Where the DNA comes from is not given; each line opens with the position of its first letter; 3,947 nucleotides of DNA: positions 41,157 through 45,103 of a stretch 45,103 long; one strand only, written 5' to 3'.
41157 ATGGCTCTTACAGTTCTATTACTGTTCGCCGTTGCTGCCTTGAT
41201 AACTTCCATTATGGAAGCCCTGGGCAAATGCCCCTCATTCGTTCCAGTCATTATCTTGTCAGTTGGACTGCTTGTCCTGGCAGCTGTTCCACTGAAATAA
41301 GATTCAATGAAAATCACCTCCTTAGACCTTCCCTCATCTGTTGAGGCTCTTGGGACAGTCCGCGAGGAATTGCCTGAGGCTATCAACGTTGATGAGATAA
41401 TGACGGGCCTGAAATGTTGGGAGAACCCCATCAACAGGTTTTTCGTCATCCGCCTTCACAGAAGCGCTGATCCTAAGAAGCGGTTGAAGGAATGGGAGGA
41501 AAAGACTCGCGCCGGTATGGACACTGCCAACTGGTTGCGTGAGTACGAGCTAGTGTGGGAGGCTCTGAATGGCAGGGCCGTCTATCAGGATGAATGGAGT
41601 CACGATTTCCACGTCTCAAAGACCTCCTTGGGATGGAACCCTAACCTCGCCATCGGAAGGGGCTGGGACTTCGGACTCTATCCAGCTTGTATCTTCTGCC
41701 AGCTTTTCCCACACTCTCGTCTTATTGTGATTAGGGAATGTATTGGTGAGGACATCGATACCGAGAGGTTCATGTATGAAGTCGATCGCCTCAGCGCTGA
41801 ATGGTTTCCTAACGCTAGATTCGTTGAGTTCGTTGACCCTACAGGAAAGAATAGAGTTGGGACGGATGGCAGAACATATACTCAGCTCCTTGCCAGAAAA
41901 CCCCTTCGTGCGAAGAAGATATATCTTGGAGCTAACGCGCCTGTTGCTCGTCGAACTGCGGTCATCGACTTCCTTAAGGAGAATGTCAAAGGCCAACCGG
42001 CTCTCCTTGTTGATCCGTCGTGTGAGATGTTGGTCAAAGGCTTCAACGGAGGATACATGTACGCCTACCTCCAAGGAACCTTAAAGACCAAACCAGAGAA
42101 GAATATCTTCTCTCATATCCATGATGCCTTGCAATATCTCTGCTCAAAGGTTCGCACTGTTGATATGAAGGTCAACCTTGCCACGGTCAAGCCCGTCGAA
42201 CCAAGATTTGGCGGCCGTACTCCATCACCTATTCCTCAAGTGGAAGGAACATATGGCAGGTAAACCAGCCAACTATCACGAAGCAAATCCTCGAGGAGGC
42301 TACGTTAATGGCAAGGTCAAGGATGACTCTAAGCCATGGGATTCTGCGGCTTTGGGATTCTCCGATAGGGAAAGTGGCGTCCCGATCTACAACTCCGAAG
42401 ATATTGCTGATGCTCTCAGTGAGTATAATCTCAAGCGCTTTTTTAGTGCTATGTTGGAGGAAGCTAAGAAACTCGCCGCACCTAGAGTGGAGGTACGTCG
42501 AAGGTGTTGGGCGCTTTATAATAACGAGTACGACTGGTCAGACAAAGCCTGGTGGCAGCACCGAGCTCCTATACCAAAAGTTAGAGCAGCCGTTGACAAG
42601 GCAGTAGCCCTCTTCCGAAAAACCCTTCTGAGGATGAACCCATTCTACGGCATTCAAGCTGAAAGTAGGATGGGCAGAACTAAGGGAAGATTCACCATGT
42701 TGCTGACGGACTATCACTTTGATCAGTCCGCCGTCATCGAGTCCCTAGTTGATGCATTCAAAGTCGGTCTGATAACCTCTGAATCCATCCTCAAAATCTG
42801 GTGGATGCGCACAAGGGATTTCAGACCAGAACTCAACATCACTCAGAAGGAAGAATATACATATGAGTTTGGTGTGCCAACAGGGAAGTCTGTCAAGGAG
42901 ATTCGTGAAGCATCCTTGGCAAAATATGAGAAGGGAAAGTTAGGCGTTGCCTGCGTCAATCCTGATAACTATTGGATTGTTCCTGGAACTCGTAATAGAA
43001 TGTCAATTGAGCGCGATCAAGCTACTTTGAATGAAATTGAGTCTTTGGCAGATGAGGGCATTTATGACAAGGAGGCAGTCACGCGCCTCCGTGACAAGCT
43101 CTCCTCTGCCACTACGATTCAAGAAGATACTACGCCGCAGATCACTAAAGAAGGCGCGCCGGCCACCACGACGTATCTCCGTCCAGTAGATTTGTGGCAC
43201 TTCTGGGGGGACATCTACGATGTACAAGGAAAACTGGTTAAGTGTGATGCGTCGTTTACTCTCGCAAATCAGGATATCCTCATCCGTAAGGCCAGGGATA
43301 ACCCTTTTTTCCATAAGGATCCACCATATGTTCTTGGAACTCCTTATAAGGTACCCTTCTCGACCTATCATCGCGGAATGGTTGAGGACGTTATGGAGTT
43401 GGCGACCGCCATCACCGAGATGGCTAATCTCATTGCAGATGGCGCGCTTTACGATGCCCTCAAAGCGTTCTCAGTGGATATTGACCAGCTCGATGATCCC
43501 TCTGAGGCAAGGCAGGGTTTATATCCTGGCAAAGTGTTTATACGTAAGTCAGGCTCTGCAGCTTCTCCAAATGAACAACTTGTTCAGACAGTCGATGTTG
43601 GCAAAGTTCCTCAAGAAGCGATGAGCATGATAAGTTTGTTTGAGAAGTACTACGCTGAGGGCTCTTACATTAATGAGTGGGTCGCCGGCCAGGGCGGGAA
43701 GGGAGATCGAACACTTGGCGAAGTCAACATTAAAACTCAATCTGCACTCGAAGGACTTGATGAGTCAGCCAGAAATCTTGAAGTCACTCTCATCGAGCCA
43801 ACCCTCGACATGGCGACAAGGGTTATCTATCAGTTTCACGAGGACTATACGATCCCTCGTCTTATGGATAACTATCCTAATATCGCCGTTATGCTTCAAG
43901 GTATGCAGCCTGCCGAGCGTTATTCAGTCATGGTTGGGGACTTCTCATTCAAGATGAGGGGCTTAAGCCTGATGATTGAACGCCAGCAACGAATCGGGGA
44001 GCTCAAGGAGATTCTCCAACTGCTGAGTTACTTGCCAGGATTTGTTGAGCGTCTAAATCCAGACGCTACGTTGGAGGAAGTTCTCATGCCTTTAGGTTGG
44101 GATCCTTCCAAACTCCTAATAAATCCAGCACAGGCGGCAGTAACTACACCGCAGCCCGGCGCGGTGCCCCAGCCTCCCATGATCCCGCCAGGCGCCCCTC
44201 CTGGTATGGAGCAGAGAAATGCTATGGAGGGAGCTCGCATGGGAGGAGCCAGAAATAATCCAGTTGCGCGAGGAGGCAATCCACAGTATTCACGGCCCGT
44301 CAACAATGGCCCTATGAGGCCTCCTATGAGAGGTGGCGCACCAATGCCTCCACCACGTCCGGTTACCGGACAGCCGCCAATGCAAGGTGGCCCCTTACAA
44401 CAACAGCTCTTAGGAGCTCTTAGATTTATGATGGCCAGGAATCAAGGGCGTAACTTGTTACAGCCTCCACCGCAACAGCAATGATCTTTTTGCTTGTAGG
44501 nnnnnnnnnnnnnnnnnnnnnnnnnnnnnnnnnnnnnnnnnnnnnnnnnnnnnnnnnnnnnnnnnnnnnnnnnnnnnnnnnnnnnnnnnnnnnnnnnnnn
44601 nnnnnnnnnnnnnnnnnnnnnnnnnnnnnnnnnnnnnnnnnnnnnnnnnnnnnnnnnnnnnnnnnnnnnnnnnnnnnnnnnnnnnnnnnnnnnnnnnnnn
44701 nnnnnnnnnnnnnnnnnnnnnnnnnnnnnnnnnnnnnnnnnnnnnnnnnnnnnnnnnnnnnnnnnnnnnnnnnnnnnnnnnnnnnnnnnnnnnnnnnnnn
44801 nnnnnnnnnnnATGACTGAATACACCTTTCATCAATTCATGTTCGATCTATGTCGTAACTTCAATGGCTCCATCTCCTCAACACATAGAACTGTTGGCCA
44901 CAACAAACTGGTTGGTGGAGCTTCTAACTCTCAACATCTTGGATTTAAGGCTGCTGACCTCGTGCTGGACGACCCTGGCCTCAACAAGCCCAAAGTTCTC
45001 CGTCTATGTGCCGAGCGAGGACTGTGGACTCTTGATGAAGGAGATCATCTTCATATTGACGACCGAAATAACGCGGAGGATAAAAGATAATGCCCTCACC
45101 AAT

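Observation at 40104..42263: Large terminase split into two same-frame ORFs by a 444-nt gene-bearing insert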

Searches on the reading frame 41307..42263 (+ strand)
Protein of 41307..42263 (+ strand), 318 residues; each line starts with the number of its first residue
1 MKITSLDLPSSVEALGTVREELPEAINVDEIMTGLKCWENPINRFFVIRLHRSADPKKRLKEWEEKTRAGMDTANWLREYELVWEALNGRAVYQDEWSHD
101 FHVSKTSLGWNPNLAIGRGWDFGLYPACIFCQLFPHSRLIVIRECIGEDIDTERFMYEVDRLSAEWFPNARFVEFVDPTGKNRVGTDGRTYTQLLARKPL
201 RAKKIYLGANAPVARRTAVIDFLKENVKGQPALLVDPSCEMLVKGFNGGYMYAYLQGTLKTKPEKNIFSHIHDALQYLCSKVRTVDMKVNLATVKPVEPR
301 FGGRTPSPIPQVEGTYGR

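Call 6: search_protein_families(library=pfam, proteins=[window:41307-42260:+], max_evalue=0.1)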
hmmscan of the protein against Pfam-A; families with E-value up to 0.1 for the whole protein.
window:41307-42260:+ (318 aa): 0 families

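Call 7: search_protein_families(library=phrogs, proteins=[window:41307-42260:+], max_evalue=0.1)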
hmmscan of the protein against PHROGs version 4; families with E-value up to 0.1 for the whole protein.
window:41307-42260:+ (318 aa): 0 families

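Call 18: find_related_loci(query=A1, collection=viral_contigs, flank=5000)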
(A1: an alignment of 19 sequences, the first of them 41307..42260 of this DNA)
Query A1 (318 aa) in viral_contigs; peptide patterns used: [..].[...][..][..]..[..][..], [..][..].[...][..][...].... (x = any residue, [..] = any of these).
248 stretches matched a pattern; 172 encode a relative of the query (tblastn E <= 1e-3); the best 80 are kept; 80 distinct loci.
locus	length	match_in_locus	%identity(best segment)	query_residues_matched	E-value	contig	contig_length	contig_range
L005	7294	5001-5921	80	1-307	7e-176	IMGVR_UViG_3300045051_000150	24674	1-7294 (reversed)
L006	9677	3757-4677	80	1-307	2e-174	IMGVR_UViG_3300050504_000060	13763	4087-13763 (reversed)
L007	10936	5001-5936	69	1-312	6e-153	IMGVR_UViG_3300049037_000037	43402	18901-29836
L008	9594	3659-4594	69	1-312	6e-153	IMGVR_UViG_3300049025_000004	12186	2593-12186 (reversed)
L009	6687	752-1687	69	1-312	5e-153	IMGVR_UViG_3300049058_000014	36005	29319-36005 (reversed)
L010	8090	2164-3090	68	1-309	1e-151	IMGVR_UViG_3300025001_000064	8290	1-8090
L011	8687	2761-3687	68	1-309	3e-150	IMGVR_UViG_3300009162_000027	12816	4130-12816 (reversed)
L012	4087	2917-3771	42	21-304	1e-69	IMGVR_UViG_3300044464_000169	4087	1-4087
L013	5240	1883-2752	41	21-309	2e-68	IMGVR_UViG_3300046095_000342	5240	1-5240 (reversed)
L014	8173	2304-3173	41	21-309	2e-68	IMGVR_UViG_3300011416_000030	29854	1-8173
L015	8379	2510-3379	41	21-309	2e-68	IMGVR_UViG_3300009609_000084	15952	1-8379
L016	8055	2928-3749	43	18-287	4e-68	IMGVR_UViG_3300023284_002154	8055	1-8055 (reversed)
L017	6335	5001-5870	41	21-309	2e-68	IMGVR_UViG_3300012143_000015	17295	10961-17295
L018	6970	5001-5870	41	21-309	2e-68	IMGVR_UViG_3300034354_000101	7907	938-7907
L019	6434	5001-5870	41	21-309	2e-68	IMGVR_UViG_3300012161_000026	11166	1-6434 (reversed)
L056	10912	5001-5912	54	1-303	4e-111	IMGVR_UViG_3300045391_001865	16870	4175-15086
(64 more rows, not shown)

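Call 32: search_protein_families(library=pfam, proteins=[L005:3868-4194:+, L005:4202-4591:+, L005:4476-4820:+, L007:3232-3684:+, L007:3703-4308:+, L007:4333-5001:+, L056:4457-4984:+], max_evalue=0.01)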
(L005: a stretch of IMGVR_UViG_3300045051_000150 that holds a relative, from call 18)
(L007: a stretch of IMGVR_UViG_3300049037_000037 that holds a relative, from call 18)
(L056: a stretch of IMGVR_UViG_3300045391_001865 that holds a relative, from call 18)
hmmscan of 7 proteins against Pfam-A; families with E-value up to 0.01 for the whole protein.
L005:3868-4194:+ (109 aa): 0 families

L005:4202-4591:+ (130 aa): 2 families
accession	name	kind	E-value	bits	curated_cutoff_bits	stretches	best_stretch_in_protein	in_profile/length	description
PF02954.25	HTH_8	-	4.7e-09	36.3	22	1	60-95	3-38/42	Bacterial regulatory protein, Fis family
PF18024.7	HTH_50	-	0.0096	16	27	0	55-101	4-49/50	Helix-turn-helix domain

L005:4476-4820:+ (115 aa): 0 families

L007:3232-3684:+ (151 aa): 0 families

L007:3703-4308:+ (202 aa): 0 families

L007:4333-5001:+ (223 aa): 0 families

L056:4457-4984:+ (176 aa): 0 families

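Call 33: search_protein_families(library=padloc, proteins=[L005:3868-4194:+, L005:4202-4591:+, L005:4476-4820:+, L007:3703-4308:+, L007:4333-5001:+, L056:4457-4984:+], max_evalue=0.01)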
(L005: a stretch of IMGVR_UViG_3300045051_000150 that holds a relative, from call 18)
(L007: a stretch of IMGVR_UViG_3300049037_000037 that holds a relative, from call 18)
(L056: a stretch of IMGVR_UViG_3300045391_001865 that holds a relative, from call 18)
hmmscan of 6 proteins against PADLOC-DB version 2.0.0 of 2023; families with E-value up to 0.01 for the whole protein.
L005:3868-4194:+ (109 aa): 0 families

L005:4202-4591:+ (130 aa): 1 family
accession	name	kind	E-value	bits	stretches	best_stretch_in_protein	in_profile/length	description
PDLC01995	RtcR_PspF2--CARF_AAA_HTH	-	9.1e-05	19.8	1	53-101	432-480/481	-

L005:4476-4820:+ (115 aa): 0 families

L007:3703-4308:+ (202 aa): 0 families

L007:4333-5001:+ (223 aa): 0 families

L056:4457-4984:+ (176 aa): 0 families

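Call 45: find_related_loci(query=A1, collection=genome_contigs, flank=5000)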
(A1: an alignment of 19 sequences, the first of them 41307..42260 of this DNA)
Query A1 (318 aa) in genome_contigs; peptide patterns used: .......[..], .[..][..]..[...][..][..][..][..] (x = any residue, [..] = any of these).
59 stretches matched a pattern; 6 encode a relative of the query (tblastn E <= 1e-3); 6 distinct loci.
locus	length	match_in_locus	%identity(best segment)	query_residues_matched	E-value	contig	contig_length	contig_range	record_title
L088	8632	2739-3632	40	21-317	2e-70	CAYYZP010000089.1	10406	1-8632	MAG TPA_asm: uncultured Fimbriimonadaceae bacterium isolate binchicken_co165_417 genome assembly, contig: k141_2414481,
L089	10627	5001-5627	38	88-297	8e-42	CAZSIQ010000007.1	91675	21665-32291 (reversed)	MAG TPA_asm: uncultured Woeseiaceae bacterium isolate SRP135972_co1_277 genome assembly, contig: NODE_68_length_91675_co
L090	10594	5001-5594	38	88-282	4e-33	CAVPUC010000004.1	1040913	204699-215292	MAG: uncultured Gammaproteobacteria bacterium isolate MFD09671.bin.2.72 genome assembly, contig: contig_41446, whole gen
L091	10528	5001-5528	39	113-282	5e-30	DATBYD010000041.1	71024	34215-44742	MAG TPA_asm: Steroidobacteraceae bacterium isolate SMAG_U7584 k141_1673748, whole genome shotgun sequence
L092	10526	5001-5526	36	114-282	3e-22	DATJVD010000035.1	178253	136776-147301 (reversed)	MAG TPA_asm: Steroidobacteraceae bacterium isolate SMAG_U15063 k141_2906000, whole genome shotgun sequence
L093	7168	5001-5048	94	113-128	1e-5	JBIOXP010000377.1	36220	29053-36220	MAG: Candidatus Binatia bacterium isolate MAG053 k127_3449398, whole genome shotgun sequence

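Call 58: search_protein_families(library=pfam, alignment_id=A3, max_evalue=0.001)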
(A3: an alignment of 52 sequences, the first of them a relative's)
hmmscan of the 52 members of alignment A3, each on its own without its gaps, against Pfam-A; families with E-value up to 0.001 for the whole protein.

A. member 1, L029:3958-4776:+ (273 aa): 1 family
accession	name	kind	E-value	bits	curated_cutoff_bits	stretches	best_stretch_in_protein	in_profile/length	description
PF00149.33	Metallophos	-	1.6e-05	25.9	21.5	1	37-207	5-190/191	Calcineurin-like phosphoesterase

B. families by the number of members that match (of 52 scanned): 4 families
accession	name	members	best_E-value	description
PF02954.25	HTH_8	2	4.7e-09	Bacterial regulatory protein, Fis family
PF00149.33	Metallophos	1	1.6e-05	Calcineurin-like phosphoesterase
PF00182.24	Glyco_hydro_19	1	2.1e-05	Chitinase class I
PF09723.15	Zn_ribbon_8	1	0.00028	Zinc ribbon domain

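Call 84: find_encoding_contigs(protein=window:41307-42263:+, flank=3000, max_places=10)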
Protein window:41307-42263:+ (318 aa): 23 contigs read that carry it; 10 places shown.
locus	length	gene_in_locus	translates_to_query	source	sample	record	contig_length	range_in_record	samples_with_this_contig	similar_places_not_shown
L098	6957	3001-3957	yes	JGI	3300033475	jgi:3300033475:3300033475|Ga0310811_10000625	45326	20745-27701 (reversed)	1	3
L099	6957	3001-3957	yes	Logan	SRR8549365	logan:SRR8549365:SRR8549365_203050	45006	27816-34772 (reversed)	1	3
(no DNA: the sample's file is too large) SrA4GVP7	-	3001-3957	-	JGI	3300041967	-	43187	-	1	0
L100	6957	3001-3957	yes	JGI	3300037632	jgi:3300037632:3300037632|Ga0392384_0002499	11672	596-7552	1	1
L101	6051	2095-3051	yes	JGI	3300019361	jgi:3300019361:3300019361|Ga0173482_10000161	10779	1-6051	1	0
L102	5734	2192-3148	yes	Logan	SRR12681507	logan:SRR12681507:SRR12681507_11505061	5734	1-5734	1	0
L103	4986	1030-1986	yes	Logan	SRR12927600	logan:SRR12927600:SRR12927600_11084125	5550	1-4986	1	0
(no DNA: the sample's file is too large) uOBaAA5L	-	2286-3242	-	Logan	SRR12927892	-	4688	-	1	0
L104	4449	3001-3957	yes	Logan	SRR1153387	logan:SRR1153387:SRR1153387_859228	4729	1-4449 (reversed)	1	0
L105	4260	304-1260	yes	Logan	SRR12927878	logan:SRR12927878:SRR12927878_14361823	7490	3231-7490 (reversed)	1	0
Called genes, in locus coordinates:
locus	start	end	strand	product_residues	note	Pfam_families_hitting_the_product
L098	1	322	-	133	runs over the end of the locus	-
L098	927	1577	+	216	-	PF08281:Sigma70_r4_2 (faint)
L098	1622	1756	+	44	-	-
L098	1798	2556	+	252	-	-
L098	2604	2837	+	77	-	-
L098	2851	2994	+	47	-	-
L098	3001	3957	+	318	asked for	-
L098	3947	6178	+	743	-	PF23899:SU10_portal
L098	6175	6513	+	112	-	-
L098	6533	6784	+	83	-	PF08291:Peptidase_M15_3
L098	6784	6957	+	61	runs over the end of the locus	-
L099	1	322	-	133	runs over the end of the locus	-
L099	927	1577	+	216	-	PF08281:Sigma70_r4_2 (faint)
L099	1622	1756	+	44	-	-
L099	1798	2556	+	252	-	-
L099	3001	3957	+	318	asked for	-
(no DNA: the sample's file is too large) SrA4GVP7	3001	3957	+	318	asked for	-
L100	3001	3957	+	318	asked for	-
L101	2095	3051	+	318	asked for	-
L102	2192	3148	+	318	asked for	-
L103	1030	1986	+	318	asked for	-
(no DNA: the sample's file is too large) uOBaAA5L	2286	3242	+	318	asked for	-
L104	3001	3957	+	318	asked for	-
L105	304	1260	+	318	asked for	-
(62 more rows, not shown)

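Call 87: predict_structure(alignment_id=A1)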
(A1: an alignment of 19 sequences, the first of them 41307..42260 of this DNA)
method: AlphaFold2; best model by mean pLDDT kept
length: 318 residues; sequences in the alignment: 19
mean_pLDDT: 65.1   pTM: 0.59
mean pLDDT of the five models: 65.1, 64.8, 55.8, 44.9, 44.7
residues with pLDDT >= 90: 40; 70-90: 117; 50-70: 54; < 50: 107
segments of 3 or more residues with pLDDT < 50: 1-24, 30-36, 40-58, 74-95, 245-248, 254-259, 294-305, 310-318
pLDDT, mean of each block of 10 residues (from residue 1): 30 37 48 47 41 43 64 49 28 49 77 91 89 87 86 89 88 87 73 87 88 80 74 78 48 47 67 89 84 49 44 41
secondary structure, 60 per line:
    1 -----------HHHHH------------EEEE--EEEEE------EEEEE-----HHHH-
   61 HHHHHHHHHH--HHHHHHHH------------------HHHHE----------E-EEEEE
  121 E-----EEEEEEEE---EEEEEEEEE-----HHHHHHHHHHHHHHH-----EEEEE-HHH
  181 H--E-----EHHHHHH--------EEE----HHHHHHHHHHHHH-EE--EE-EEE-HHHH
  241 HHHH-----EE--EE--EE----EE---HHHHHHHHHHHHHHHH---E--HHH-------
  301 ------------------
elements in order: H12-16 E29-32 E35-39 E46-50 H56-59 H61-70 H73-80 H99-102 E116-121 E127-134 E138-146 H152-166 E172-176 H178-181 H191-196 E205-207 H212-224 E233-235 H237-244 H269-284

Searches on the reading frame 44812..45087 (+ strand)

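Call 60: search_protein_families(library=phrogs, proteins=[window:44812-45087:+], max_evalue=0.001)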
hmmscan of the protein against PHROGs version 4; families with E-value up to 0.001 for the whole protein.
window:44812-45087:+ (92 aa): 1 family
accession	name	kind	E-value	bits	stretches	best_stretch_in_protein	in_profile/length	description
phrog_894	-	lysis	1.5e-08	35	1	20-88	90-165/389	endolysin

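Call 75: search_protein_families(library=pfam, proteins=[window:44812-45087:+], max_evalue=0.001)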
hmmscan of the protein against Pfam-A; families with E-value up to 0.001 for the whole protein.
window:44812-45087:+ (92 aa): 1 family
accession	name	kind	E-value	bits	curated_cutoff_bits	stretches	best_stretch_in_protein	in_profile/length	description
PF08291.16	Peptidase_M15_3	-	1.3e-09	38.6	23.2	1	20-83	44-108/108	Peptidase M15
